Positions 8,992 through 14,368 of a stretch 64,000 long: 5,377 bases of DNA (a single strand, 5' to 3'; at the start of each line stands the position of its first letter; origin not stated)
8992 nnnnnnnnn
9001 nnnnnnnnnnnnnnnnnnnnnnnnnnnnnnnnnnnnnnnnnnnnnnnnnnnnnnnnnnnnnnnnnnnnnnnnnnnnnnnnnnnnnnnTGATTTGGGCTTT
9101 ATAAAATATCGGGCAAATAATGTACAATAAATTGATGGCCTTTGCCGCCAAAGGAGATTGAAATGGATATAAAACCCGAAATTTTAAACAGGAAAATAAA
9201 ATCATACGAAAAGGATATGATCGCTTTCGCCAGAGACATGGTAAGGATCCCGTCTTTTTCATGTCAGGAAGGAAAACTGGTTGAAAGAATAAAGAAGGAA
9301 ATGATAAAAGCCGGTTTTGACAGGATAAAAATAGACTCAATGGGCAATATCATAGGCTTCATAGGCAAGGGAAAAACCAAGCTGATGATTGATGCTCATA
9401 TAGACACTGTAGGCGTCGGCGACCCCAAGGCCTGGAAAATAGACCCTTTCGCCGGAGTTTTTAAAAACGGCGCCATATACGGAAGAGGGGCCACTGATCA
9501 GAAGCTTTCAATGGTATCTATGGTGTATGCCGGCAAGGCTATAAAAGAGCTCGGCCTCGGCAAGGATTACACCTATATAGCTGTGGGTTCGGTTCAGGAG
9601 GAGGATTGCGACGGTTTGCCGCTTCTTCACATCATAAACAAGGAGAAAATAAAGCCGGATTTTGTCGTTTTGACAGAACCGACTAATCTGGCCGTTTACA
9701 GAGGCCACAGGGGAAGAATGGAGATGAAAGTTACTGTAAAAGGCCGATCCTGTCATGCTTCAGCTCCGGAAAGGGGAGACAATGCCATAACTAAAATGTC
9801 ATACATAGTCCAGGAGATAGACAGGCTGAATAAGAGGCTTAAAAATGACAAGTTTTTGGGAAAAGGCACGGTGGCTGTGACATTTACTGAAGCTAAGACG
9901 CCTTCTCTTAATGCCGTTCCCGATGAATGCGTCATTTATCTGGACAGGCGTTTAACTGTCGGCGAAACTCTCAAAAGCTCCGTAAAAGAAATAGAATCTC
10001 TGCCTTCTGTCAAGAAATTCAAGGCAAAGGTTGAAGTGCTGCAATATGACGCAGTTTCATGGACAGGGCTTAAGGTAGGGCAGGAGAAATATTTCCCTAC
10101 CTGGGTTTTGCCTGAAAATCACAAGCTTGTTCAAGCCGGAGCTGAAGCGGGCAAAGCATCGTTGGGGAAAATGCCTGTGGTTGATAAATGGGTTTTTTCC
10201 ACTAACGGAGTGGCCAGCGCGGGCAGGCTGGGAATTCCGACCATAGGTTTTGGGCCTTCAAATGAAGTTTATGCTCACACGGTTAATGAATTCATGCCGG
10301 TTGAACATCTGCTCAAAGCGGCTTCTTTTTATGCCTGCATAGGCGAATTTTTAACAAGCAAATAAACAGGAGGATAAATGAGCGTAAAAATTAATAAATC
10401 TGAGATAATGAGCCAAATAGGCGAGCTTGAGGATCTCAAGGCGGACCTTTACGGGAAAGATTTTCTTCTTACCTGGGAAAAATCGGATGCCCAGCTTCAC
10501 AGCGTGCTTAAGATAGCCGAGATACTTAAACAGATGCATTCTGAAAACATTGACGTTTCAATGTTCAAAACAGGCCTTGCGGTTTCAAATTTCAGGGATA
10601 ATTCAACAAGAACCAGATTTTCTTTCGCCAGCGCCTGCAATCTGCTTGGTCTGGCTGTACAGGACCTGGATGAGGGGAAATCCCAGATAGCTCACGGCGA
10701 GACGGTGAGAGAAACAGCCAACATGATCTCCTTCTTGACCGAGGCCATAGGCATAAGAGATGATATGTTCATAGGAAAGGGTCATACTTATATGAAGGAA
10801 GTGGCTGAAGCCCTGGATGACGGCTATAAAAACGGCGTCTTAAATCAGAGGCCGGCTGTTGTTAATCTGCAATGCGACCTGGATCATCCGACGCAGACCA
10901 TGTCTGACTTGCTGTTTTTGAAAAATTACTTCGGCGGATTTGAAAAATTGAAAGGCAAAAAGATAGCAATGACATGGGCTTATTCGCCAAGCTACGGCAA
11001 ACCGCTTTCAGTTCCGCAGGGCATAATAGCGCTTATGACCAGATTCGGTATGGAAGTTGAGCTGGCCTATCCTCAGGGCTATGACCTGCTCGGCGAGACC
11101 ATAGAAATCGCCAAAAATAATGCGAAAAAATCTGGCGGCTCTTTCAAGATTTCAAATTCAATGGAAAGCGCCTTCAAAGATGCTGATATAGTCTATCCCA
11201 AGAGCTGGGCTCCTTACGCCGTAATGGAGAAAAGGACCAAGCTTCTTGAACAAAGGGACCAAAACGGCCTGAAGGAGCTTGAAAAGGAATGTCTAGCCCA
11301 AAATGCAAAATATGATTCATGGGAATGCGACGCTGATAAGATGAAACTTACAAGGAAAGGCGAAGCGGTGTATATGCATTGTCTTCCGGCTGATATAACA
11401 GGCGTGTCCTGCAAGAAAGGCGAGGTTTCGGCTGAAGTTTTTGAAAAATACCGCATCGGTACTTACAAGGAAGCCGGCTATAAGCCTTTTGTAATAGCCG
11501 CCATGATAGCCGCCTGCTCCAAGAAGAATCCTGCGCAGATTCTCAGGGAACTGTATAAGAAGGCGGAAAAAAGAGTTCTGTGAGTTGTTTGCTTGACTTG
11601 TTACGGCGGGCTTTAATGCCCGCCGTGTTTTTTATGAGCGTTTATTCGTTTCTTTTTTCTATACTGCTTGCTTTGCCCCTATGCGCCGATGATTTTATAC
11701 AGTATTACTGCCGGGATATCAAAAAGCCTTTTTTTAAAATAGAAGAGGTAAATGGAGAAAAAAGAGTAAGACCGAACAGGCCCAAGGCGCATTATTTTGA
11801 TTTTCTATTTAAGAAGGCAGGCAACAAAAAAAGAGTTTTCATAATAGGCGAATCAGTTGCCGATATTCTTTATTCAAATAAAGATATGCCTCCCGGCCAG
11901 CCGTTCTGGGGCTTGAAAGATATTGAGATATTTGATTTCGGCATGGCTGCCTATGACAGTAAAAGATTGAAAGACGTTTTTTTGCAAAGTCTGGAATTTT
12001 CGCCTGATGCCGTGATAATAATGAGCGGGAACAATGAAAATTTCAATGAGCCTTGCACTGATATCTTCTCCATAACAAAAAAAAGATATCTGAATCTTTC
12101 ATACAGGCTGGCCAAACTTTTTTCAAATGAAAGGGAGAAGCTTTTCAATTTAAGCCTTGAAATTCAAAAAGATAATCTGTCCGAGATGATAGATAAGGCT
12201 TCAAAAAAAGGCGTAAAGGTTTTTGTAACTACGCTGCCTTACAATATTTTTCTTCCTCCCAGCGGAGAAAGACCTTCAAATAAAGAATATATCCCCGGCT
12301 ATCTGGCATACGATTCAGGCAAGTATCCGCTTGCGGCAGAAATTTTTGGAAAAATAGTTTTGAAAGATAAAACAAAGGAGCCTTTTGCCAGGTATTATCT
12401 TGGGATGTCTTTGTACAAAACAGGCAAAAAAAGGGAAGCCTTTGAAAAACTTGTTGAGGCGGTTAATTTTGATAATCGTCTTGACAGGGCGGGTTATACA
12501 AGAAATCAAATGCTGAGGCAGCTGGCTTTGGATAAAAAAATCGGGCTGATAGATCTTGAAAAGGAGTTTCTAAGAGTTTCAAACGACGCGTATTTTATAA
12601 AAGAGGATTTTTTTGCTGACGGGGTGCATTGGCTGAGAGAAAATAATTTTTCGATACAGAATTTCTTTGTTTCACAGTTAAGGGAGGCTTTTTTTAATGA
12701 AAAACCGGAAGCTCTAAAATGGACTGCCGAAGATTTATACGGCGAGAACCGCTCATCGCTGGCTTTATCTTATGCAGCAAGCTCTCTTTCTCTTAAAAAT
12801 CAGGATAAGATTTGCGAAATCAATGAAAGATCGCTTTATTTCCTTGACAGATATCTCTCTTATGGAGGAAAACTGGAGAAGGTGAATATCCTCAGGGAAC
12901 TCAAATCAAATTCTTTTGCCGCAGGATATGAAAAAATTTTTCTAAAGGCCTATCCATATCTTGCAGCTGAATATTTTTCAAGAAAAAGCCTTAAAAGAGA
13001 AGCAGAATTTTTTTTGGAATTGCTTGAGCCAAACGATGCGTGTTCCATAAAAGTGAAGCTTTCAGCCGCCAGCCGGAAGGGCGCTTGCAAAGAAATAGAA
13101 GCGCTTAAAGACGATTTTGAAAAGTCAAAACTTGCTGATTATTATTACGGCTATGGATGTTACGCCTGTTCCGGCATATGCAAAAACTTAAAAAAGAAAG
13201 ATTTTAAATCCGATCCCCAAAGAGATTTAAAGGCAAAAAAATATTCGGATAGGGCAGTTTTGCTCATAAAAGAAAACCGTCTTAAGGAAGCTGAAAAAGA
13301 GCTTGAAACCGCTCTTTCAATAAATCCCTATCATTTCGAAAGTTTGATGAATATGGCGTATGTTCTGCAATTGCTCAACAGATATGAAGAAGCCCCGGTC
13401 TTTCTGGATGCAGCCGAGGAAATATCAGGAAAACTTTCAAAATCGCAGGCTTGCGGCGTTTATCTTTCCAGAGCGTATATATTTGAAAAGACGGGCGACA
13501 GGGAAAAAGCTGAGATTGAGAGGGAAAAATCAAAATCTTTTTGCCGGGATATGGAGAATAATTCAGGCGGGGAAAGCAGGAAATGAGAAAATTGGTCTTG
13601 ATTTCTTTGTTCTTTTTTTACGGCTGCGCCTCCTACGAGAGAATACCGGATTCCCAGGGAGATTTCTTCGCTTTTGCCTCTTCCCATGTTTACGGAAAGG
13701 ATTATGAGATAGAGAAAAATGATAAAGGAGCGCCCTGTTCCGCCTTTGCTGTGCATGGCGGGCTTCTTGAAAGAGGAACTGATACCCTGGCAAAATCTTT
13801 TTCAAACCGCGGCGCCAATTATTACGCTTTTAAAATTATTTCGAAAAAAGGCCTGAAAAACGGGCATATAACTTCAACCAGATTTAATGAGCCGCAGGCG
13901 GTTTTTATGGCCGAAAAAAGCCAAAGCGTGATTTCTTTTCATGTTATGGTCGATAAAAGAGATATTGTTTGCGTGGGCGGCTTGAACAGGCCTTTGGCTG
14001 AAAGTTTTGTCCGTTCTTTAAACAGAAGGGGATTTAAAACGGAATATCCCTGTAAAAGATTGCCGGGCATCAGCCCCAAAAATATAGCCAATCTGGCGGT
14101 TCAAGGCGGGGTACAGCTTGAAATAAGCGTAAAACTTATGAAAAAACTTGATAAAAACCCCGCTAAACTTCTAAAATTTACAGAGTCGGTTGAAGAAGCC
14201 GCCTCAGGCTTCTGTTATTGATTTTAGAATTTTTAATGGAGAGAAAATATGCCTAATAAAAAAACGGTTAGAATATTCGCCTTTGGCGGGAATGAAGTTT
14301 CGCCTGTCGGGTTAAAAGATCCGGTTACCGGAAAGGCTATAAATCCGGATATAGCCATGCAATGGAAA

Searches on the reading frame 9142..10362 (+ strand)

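Call 73: search_protein_families(library=pfam, proteins=[window:9142-10362:+], max_evalue=0.0001)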
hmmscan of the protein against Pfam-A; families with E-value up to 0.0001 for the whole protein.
window:9142-10362:+ (407 aa): 2 families
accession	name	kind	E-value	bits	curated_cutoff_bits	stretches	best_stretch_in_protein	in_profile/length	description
PF01546.33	Peptidase_M20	-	9e-23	81.7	24.6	1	83-399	2-202/206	Peptidase family M20/M25/M40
PF07687.19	M20_dimer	-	1.9e-20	73.2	21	1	188-287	2-98/107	Peptidase dimerisation domain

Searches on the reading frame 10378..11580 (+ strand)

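Call 73: search_protein_families(library=pfam, proteins=[window:10378-11580:+], max_evalue=0.0001)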
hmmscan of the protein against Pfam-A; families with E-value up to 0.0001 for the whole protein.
window:10378-11580:+ (401 aa): 2 families
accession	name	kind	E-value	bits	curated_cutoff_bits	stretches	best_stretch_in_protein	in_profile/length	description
PF02729.26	OTCace_N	-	2.5e-25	89.7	29.9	1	27-182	1-147/148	Aspartate/ornithine carbamoyltransferase, carbamoyl-P binding domain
PF00185.30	OTCace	-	6.4e-19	69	29.4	1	216-379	19-156/157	Aspartate/ornithine carbamoyltransferase, Asp/Orn binding domain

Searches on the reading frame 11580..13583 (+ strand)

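Call 73: search_protein_families(library=pfam, proteins=[window:11580-13583:+], max_evalue=0.0001)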
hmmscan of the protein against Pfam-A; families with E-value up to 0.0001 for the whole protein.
window:11580-13583:+ (668 aa): 7 families
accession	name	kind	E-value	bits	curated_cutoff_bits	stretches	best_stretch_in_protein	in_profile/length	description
PF07719.23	TPR_2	-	6.5e-11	41.9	27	0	553-584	2-33/34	Tetratricopeptide repeat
PF14559.12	TPR_19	-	2.5e-07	31.3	25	1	562-612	1-51/68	Tetratricopeptide repeat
PF13181.12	TPR_8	-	4.2e-07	30.1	25.7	0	558-584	7-33/34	Tetratricopeptide repeat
PF00515.34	TPR_1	-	5.8e-07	29.5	27.8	0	552-584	1-33/34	Tetratricopeptide repeat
PF13432.12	TPR_16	-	4.5e-06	27.5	32.7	0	240-290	4-53/65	Tetratricopeptide repeat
PF13472.12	Lipase_GDSL_2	-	1.8e-05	25.8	32.9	0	120-231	39-123/178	GDSL-like Lipase/Acylhydrolase family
PF12895.13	ANAPC3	-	2e-05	25.2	27.2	0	253-294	8-49/82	Anaphase-promoting complex, cyclosome, subunit 3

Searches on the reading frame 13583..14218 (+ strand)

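Call 73: search_protein_families(library=pfam, proteins=[window:13583-14218:+], max_evalue=0.0001)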
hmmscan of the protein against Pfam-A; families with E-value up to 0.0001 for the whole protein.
window:13583-14218:+ (212 aa): 1 family
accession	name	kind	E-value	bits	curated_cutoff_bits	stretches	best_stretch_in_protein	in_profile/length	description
PF05908.16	Gamma_PGA_hydro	-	4.8e-40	137.5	22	1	32-192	8-171/191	Poly-gamma-glutamate hydrolase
